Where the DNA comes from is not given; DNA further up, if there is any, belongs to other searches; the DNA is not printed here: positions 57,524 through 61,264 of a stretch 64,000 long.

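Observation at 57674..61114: Secreted Cys-rich repeat protein with a recent 420-bp internal tandem duplication and a cationic, antimicrobial-peptide-like C-terminal region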

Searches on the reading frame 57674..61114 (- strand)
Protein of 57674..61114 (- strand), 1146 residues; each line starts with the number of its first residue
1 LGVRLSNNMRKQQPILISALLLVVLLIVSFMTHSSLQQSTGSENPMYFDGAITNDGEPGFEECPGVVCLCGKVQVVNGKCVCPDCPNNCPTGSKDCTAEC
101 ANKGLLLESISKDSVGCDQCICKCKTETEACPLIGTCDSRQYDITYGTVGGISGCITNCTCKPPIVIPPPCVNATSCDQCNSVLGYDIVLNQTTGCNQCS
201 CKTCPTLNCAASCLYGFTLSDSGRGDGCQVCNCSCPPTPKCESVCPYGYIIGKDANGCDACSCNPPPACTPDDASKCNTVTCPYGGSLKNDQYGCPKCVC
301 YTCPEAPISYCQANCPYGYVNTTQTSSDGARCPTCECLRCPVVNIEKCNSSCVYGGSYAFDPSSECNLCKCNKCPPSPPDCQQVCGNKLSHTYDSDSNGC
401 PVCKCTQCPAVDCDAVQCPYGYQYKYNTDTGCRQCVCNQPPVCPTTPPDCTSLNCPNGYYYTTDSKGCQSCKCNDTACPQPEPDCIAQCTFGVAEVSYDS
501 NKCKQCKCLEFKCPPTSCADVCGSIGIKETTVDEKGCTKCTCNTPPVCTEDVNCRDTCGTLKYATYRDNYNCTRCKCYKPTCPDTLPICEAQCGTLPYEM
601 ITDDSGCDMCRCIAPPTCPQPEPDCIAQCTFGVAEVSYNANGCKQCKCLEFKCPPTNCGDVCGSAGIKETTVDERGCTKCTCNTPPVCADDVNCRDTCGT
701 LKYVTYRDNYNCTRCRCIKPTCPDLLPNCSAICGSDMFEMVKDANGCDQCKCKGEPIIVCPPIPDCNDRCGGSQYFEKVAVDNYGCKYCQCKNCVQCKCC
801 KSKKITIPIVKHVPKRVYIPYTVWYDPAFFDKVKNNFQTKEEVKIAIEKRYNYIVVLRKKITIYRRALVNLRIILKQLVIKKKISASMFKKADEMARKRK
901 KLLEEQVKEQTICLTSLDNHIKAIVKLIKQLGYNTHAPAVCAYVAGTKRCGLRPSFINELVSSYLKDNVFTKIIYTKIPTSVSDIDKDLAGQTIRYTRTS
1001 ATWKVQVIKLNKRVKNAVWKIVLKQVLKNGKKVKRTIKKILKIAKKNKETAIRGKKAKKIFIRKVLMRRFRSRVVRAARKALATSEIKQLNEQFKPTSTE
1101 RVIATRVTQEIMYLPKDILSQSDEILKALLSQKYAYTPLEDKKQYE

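Call 3: search_protein_families(library=pfam, proteins=[window:57674-61114:-], max_evalue=0.1)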
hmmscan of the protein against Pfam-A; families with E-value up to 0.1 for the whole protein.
window:57674-61114:- (1146 aa): 1 family
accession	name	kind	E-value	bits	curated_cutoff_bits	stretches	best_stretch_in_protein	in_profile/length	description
PF02822.19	Antistasin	-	0.0064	17.4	21.2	2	235-263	1-26/26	Antistasin family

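Call 9: find_homologous_proteins(query=window:57674-61090:-)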
Query window:57674-61090:- (1138 aa): 4 proteins with E <= 0.001 among 4628 candidates.
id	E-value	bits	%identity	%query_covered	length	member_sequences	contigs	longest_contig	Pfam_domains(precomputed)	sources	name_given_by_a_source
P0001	0.0e+0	2666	100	100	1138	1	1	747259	-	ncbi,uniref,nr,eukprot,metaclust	ncbi:predicted protein [Naegleria gruberi]|uniref:Predicted protein n=1 Tax=Naegleria gruberi TaxID=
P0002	0.0e+0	1506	48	80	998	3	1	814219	-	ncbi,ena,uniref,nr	ncbi:hypothetical protein FDP41_012380 [Naegleria fowleri]|uniref:Antistasin-like domain-containing 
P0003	0.0e+0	1495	50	76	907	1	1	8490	-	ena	-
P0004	0.0e+0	1073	42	82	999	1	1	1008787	-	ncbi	ncbi:hypothetical protein ABK040_005462 [Willaertia magna]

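Call 23: list_cluster_members(proteins=[P0001, P0002, P0003, P0004])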
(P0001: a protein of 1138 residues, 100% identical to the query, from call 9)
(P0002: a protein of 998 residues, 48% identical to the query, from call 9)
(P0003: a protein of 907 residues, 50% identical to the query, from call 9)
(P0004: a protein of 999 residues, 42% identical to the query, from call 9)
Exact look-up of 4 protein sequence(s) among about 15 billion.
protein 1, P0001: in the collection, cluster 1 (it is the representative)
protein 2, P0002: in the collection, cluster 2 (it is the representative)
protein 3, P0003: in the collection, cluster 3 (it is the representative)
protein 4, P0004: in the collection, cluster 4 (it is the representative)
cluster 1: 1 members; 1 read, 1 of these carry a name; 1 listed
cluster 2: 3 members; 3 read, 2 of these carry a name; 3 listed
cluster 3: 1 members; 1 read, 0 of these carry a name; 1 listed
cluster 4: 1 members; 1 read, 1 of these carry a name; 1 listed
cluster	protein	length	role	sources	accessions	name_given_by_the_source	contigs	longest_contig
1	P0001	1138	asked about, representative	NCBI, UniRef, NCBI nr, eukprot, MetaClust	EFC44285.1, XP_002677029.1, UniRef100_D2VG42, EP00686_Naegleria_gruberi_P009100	predicted protein [Naegleria gruberi] | Predicted protein n=1 Tax=Naegleria gruberi TaxID=5762 RepID=D2VG42_NAEGR | uncharacterized protein NAEGRDRAFT_58114 [Naegleria gruberi]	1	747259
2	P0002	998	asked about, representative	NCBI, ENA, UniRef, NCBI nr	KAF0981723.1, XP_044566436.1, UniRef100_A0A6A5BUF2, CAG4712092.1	hypothetical protein FDP41_012380 [Naegleria fowleri] | Antistasin-like domain-containing protein n=1 Tax=Naegleria fowleri TaxID=5763 ... | uncharacterized protein FDP41_012380 [Naegleria fowleri]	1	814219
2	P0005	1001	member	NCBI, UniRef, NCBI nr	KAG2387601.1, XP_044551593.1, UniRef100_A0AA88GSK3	hypothetical protein C9374_001195 [Naegleria lovaniensis] | Antistasin-like domain-containing protein n=1 Tax=Naegleria lovaniensis TaxID=51637 ... | uncharacterized protein C9374_001195 [Naegleria lovaniensis]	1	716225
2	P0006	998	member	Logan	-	-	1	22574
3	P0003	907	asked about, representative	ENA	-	-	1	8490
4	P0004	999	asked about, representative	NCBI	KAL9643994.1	hypothetical protein ABK040_005462 [Willaertia magna]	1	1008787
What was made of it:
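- Checked: This is 100% identical over its full length to the NCBI model XP_002677029.1 / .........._58114 of Naegleria gruberi (calls 9, 23).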

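Call 45: search_protein_families(library=pfam, proteins=[P0002, P0003, P0004, P0005], max_evalue=0.1)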
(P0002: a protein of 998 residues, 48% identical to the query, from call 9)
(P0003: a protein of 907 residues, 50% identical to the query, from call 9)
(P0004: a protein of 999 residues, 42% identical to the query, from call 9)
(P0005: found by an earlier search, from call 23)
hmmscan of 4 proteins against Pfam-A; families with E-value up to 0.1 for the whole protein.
P0002 (998 aa): 1 family
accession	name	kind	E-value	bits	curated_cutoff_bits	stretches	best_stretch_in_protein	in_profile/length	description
PF02822.19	Antistasin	-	0.00016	22.6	21.2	3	229-257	1-26/26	Antistasin family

P0003 (907 aa): 1 family
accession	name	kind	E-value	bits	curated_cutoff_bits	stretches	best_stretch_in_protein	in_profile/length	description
PF02822.19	Antistasin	-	0.025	15.6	21.2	1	131-159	1-26/26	Antistasin family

P0004 (999 aa): 1 family
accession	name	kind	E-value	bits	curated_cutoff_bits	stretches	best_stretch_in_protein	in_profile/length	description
PF02822.19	Antistasin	-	0.0018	19.2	21.2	3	325-354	1-26/26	Antistasin family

P0005 (1001 aa): 3 families
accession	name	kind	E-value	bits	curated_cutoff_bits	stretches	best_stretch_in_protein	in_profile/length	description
PF02822.19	Antistasin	-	0.00016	22.5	21.2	2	232-260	1-26/26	Antistasin family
PF01338.23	Bac_thur_toxin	-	0.018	14.9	25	1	857-897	67-106/230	Bacillus thuringiensis toxin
PF09726.14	Macoilin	-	0.022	13.8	32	1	852-976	414-534/671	Macoilin family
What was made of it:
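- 60326..60412 (-): Module aa 227-255 (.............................). This is the best match to Pfam Antistasin PF02822, covering profile positions 1-26 of 26. The orthologous module passes the Pfam threshold in N. fowleri and N. lovaniensis (call 45).
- On Antistasin-like domain (PF02822 / IPR004094): Willaertia scores 19.2 and the environmental Naegleria-like protein 15.6 (call 45).
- The N. fowleri and N. lovaniensis orthologues pass the Pfam Antistasin threshold (22.6 and 22.5 against 21.2 bits, call 45).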

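Call 63: find_encoding_contigs(protein=P0002, flank=6000, max_places=2)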
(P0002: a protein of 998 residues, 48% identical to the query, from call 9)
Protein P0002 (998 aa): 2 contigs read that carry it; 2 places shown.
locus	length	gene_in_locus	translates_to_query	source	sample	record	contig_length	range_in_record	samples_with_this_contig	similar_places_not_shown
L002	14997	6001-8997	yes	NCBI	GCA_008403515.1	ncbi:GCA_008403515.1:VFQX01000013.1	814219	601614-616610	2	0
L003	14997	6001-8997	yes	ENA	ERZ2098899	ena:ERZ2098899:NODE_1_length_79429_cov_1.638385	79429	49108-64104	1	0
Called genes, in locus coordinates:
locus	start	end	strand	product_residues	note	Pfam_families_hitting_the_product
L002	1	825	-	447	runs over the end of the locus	PF03372:Exo_endo_phos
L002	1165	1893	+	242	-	PF02214:BTB_2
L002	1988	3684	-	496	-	PF25390:WD40_RLD, PF13540:RCC1_2, PF25384:Alsin_RLD (faint), PF00415:RCC1 (weak), PF13540:RCC1_2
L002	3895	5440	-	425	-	-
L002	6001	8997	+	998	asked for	-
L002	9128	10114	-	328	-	PF13041:PPR_2 (faint)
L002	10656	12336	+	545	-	-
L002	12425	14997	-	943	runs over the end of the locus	PF00063:Myosin_head, PF06017:Myosin_TH1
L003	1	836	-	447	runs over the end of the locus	PF03372:Exo_endo_phos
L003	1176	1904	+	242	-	PF02214:BTB_2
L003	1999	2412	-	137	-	PF25390:WD40_RLD, PF00415:RCC1 (faint), PF13540:RCC1_2 (weak)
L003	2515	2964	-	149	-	PF00415:RCC1 (faint), PF25390:WD40_RLD, PF13540:RCC1_2 (weak)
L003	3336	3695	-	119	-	PF25390:WD40_RLD (weak), PF13540:RCC1_2 (weak)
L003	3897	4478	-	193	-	-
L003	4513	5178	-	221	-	-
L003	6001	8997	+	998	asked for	-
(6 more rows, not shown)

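Call 64: find_encoding_contigs(protein=P0005, flank=6000, max_places=2)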
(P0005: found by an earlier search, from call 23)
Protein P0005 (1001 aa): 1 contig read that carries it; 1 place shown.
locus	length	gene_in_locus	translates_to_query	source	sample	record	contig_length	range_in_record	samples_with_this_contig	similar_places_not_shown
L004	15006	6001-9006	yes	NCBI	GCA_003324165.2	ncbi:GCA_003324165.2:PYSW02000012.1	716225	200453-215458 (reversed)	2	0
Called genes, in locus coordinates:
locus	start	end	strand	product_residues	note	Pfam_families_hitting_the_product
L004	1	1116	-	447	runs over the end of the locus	PF03372:Exo_endo_phos (weak)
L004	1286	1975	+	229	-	PF02214:BTB_2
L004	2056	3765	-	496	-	PF25390:WD40_RLD, PF12341:Mcl1_mid (faint), PF13540:RCC1_2, PF25384:Alsin_RLD (faint), PF00415:RCC1 (weak), PF13540:RCC1_2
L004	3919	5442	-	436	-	-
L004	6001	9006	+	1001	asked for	-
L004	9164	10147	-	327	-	PF13041:PPR_2 (faint)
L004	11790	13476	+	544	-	-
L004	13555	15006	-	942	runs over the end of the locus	PF00063:Myosin_head, PF06017:Myosin_TH1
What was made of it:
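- The ORF is continuous and syntenic in several species (calls 63, 64).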

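Call 72: find_encoding_contigs(protein=P0003, flank=6000, max_places=3)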
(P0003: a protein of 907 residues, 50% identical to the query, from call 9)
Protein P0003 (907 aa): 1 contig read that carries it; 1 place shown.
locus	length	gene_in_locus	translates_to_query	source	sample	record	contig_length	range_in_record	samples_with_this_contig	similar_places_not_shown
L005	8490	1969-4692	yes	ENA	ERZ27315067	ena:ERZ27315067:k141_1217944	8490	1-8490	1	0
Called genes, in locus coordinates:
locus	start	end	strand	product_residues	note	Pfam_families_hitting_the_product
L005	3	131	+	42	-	?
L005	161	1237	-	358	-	-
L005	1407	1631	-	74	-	-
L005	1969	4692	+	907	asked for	-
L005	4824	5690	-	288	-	PF13812:PPR_3 (faint), PF13041:PPR_2 (weak)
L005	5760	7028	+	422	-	-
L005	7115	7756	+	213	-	-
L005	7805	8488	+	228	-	?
